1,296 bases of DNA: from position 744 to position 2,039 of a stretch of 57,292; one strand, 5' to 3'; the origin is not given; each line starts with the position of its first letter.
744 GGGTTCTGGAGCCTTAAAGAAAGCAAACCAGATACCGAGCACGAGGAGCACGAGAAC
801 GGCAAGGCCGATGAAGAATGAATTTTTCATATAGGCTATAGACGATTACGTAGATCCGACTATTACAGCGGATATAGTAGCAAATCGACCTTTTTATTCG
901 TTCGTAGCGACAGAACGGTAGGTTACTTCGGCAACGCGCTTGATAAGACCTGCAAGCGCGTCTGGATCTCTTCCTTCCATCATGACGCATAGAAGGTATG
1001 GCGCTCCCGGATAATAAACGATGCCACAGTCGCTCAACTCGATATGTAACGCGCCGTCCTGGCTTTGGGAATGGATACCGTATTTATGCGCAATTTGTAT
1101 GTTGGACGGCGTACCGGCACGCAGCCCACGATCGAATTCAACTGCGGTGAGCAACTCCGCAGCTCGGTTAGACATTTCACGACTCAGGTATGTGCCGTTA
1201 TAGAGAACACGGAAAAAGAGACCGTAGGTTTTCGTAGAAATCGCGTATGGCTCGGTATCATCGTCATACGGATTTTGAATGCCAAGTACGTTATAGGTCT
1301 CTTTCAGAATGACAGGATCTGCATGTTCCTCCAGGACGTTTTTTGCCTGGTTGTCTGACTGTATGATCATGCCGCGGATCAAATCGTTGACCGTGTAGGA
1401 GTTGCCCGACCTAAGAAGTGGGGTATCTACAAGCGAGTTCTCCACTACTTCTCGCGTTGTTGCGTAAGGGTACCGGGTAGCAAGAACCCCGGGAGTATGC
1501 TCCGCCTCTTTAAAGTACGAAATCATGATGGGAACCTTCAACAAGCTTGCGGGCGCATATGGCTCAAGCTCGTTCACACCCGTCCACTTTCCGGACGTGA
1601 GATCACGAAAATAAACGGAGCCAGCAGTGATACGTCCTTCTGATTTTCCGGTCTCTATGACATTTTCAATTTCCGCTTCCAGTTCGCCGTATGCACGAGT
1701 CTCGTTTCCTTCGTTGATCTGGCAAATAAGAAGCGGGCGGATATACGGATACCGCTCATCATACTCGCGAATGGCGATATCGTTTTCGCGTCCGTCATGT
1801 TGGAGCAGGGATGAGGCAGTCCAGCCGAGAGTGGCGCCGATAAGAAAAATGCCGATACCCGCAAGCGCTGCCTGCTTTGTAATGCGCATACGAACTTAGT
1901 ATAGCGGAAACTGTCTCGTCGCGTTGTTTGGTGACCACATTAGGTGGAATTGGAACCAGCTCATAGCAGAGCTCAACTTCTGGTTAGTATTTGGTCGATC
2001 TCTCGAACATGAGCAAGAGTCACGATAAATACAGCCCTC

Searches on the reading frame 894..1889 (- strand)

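Call 4: search_protein_families(library=pfam, proteins=[window:894-1889:-], max_evalue=1)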
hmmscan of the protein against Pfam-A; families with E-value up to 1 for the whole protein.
window:894-1889:- (331 aa): 2 families
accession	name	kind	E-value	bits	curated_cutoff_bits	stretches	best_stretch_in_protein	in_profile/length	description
PF13354.11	Beta-lactamase2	-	2.3e-31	109.2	22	1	91-304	1-214/214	Beta-lactamase enzyme family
PF00768.25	Peptidase_S11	-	0.00017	21.6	27.6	1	82-188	5-113/239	D-alanyl-D-alanine carboxypeptidase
